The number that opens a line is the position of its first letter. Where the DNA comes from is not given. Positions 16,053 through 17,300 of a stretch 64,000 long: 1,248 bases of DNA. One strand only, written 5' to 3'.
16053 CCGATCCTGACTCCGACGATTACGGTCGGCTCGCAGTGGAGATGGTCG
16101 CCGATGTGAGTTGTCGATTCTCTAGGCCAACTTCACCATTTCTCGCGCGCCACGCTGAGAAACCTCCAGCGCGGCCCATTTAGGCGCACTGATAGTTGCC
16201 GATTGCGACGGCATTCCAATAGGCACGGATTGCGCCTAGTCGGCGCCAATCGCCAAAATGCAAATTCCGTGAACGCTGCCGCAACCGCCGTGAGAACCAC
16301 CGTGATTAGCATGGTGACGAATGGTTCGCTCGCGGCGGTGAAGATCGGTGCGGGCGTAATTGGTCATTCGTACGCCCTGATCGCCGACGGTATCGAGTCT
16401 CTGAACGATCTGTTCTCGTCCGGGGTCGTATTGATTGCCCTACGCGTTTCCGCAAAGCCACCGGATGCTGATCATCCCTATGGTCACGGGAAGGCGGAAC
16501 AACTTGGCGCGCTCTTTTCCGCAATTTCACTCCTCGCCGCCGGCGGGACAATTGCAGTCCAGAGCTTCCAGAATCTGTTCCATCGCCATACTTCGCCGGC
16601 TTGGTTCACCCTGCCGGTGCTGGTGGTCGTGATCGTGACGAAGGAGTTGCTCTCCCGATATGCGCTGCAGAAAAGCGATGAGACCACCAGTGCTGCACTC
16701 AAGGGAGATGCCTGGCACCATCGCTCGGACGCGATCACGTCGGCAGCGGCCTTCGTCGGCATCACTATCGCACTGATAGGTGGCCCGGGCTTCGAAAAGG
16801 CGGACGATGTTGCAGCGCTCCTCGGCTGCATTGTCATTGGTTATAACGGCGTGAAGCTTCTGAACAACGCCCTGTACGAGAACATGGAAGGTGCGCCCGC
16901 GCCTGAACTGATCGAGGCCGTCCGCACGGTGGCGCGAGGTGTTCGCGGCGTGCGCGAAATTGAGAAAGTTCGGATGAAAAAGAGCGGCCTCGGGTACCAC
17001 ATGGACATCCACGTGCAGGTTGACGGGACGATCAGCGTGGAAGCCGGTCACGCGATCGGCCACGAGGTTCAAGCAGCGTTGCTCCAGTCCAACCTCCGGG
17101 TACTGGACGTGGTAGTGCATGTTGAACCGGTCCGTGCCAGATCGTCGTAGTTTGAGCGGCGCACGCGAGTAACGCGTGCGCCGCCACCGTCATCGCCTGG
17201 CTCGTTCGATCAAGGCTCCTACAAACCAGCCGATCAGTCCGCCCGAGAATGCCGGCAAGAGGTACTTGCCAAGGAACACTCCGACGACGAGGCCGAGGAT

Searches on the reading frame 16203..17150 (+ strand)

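Call 76: search_protein_families(library=pfam, proteins=[window:16203-17150:+], max_evalue=0.00001)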
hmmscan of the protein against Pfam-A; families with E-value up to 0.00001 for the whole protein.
window:16203-17150:+ (315 aa): 2 families
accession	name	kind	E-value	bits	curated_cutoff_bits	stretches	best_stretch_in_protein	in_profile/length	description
PF01545.26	Cation_efflux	-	1.6e-47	162.3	26.6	1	34-225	2-195/198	Cation efflux family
PF16916.11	ZT_dimer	-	4.5e-17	62.3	26.7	1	233-309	2-77/78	Dimerisation domain of Zinc Transporter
